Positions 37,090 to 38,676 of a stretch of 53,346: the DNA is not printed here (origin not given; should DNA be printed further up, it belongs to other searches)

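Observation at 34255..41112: Tightly chained seven-gene operon: CoA-transferase, amidohydrolase_2, ICL-family lyase, LeuC-like, LeuD-like, isochorismatase-like, hydantoinase-like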

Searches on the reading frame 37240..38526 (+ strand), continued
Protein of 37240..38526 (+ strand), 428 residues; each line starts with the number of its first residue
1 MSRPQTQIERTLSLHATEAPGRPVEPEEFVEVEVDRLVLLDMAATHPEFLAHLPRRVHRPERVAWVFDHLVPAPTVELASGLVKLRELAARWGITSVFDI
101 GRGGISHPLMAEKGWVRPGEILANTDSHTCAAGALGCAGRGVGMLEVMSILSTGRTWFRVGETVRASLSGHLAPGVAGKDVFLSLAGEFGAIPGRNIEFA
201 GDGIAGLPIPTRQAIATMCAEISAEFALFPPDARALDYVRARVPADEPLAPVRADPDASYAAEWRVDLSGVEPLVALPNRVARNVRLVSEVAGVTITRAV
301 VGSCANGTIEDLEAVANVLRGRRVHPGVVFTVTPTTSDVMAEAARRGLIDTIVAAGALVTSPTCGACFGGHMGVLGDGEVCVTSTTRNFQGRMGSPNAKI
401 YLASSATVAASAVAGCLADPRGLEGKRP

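Call 35: find_encoding_contigs(protein=P0077, flank=8000, max_places=2)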
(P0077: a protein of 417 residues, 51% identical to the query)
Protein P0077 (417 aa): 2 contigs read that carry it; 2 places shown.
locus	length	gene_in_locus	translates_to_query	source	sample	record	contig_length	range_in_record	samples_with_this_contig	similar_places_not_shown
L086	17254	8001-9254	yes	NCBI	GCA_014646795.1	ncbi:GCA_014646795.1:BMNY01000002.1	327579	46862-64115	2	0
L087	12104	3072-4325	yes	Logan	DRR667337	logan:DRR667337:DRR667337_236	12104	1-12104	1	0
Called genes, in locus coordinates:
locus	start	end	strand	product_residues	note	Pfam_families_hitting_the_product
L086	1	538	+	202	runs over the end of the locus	PF01634:HisG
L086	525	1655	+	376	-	PF00815:Histidinol_dh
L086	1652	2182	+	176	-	PF00475:IGPD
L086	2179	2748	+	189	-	PF00117:GATase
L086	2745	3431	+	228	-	PF00977:His_biosynth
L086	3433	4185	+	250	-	PF00977:His_biosynth, PF05690:ThiG (faint)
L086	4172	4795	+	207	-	PF01502:PRA-CH, PF01503:PRA-PH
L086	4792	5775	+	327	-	PF00155:Aminotran_1_2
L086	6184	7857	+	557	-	PF00324:AA_permease, PF13520:AA_permease_2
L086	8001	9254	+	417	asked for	PF00330:Aconitase, PF28406:AcnX_3rd (weak)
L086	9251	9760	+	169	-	PF00694:Aconitase_C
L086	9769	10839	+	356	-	PF00180:Iso_dh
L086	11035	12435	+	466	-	PF00682:HMGL-like, PF22617:HCS_D2, PF01037:AsnC_trans_reg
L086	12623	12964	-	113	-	PF01957:NfeD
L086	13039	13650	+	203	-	PF04299:FMN_bind_2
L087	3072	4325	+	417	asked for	PF00330:Aconitase, PF28406:AcnX_3rd (weak)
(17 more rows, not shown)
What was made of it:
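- On Housekeeping isopropylmalate isomerase LeuCD: By contrast, T. acidicola has LeuC-LeuD-Iso_dh-HMGL-like (call 35).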

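Call 38: find_encoding_contigs(protein=P0016, flank=6000, max_places=3)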
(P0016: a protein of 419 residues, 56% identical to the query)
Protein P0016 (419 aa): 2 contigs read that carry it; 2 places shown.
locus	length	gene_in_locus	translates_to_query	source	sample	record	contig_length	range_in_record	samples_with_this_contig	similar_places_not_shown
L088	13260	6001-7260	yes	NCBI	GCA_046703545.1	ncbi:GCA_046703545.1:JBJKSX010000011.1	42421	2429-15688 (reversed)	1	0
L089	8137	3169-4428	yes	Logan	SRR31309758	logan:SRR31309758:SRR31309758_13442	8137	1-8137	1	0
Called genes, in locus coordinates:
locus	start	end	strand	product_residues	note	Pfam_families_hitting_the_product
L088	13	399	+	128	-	PF13474:SnoaL_3, PF14534:DUF4440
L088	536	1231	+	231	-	PF01904:DUF72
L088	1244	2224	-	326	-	PF02679:ComA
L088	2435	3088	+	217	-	PF01507:PAPS_reduct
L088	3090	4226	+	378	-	PF14306:PUA_2, PF01747:ATP-sulfurylase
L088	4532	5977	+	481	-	PF01979:Amidohydro_1, PF07969:Amidohydro_3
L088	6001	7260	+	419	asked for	PF00330:Aconitase, PF28406:AcnX_3rd (weak)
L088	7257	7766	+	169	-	PF00694:Aconitase_C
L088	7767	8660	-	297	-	PF13714:PEP_mutase, PF00463:ICL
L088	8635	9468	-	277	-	PF04909:Amidohydro_2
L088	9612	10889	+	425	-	PF00083:Sugar_tr, PF07690:MFS_1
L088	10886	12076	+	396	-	PF02515:CoA_transf_3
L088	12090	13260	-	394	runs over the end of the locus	PF01425:Amidase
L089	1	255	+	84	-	?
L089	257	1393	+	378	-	PF14306:PUA_2, PF01747:ATP-sulfurylase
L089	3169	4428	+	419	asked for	PF00330:Aconitase, PF28406:AcnX_3rd (weak)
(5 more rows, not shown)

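Call 39: find_encoding_contigs(protein=P0021, flank=6000, max_places=3)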
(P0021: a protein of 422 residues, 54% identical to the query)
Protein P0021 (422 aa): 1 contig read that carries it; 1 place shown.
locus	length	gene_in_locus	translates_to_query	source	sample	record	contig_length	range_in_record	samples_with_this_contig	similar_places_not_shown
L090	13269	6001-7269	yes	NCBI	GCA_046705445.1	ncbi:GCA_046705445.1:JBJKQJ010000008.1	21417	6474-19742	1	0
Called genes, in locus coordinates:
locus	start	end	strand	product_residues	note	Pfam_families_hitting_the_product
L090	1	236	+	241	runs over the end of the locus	PF24280:HVO_A0563_N, PF04967:HTH_10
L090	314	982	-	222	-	PF14597:Lactamase_B_5 (weak)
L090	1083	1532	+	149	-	PF08327:AHSA1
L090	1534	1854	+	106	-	PF12840:HTH_20, PF01022:HTH_5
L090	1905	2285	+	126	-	PF08332:CaMKII_AD, PF13474:SnoaL_3, PF14534:DUF4440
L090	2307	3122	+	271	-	PF01904:DUF72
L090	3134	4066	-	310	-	PF13391:HNH_2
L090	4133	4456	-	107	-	PF03013:Pyr_excise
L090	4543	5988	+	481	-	PF07969:Amidohydro_3 (weak), PF01979:Amidohydro_1, PF07969:Amidohydro_3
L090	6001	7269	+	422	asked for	PF00330:Aconitase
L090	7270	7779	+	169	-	PF00694:Aconitase_C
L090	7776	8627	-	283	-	PF02548:Pantoate_transf (faint), PF13714:PEP_mutase, PF00463:ICL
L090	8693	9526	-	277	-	PF04909:Amidohydro_2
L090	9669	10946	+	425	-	PF00083:Sugar_tr, PF07690:MFS_1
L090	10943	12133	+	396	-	PF02515:CoA_transf_3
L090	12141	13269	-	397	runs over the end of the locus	PF01425:Amidase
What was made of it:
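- All seven functions re-associate in an independently arranged cluster with different amidase and transporter families (calls 38, 39).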

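Call 41: find_encoding_contigs(protein=P0019, flank=10000, max_places=2)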
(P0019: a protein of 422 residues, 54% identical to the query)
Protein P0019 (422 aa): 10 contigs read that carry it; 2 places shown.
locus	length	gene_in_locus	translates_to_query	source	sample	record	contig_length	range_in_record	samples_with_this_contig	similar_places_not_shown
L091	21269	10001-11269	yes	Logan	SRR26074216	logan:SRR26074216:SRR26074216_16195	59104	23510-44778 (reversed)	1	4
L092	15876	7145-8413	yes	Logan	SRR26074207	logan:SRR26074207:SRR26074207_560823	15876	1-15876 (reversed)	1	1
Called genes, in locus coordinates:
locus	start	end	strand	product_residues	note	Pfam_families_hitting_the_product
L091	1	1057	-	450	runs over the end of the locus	PF01555:N6_N4_Mtase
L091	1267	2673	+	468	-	PF05977:MFS_3 (weak), PF07690:MFS_1, PF12832:MFS_1_like (weak)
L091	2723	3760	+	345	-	PF04055:Radical_SAM, PF11946:DUF3463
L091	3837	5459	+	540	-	PF04055:Radical_SAM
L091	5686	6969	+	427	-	PF00083:Sugar_tr, PF07690:MFS_1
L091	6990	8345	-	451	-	PF00890:FAD_binding_2, PF01134:GIDA (faint), PF01266:DAO, PF01494:FAD_binding_3 (faint), PF03486:HI0933_like (weak), PF07992:Pyr_redox_2, PF12831:FAD_oxidored, PF13450:NAD_binding_8 (weak), +1 more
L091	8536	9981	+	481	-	PF07969:Amidohydro_3 (weak), PF01979:Amidohydro_1, PF07969:Amidohydro_3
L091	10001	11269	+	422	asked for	PF00330:Aconitase, PF28406:AcnX_3rd (weak)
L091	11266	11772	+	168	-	PF00694:Aconitase_C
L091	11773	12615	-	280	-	PF02548:Pantoate_transf (faint), PF13714:PEP_mutase, PF00463:ICL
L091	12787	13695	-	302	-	PF04199:Cyclase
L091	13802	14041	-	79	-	-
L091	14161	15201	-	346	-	PF00890:FAD_binding_2 (weak), PF01266:DAO (faint), PF01494:FAD_binding_3 (faint), PF03486:HI0933_like (faint), PF07992:Pyr_redox_2 (faint), PF13738:Pyr_redox_3 (faint)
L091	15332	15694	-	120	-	PF12973:Cupin_7, PF02311:AraC_binding (weak), PF07883:Cupin_2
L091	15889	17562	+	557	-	PF04055:Radical_SAM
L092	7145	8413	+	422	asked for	PF00330:Aconitase, PF28406:AcnX_3rd (weak)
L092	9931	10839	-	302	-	PF04199:Cyclase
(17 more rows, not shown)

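Call 42: find_encoding_contigs(protein=P0023, flank=10000, max_places=2)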
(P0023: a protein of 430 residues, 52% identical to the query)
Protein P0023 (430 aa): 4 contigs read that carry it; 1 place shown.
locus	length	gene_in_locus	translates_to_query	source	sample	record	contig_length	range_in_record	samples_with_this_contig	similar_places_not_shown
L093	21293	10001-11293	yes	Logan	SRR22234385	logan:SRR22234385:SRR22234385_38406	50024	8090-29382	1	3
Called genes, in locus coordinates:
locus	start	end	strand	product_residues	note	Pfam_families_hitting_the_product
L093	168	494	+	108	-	-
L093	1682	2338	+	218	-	-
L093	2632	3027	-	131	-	-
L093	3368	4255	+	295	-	PF00389:2-Hacid_dh, PF02826:2-Hacid_dh_C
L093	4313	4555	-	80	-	-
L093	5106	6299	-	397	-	PF00364:Biotin_lipoyl, PF25917:BSH_RND (weak), PF25984:BSH_YknX (faint), PF25997:BSH_YhbJ (weak), PF02817:E3_binding, PF00198:2-oxoacid_dh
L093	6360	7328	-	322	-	PF02779:Transket_pyr, PF02780:Transketolase_C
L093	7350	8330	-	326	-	PF00676:E1_dh, PF00456:Transketolase_N (weak)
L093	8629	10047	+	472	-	PF01979:Amidohydro_1, PF07969:Amidohydro_3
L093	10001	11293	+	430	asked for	PF00330:Aconitase, PF28406:AcnX_3rd (faint)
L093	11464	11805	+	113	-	PF00694:Aconitase_C (weak)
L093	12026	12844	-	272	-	PF00005:ABC_tran, PF13304:AAA_21 (faint), PF08352:oligo_HPY (weak)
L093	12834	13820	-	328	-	PF00005:ABC_tran, PF02463:SMC_N (weak), PF13401:AAA_22 (weak), PF08352:oligo_HPY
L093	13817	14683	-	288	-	PF00528:BPD_transp_1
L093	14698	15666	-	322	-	PF00528:BPD_transp_1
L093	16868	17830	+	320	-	PF04199:Cyclase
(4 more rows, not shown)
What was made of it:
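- Further variants place isochorismatase or PF04199 cyclase/formamidase genes next to Amidohydro_1-LeuC-LeuD (calls 41, 42).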
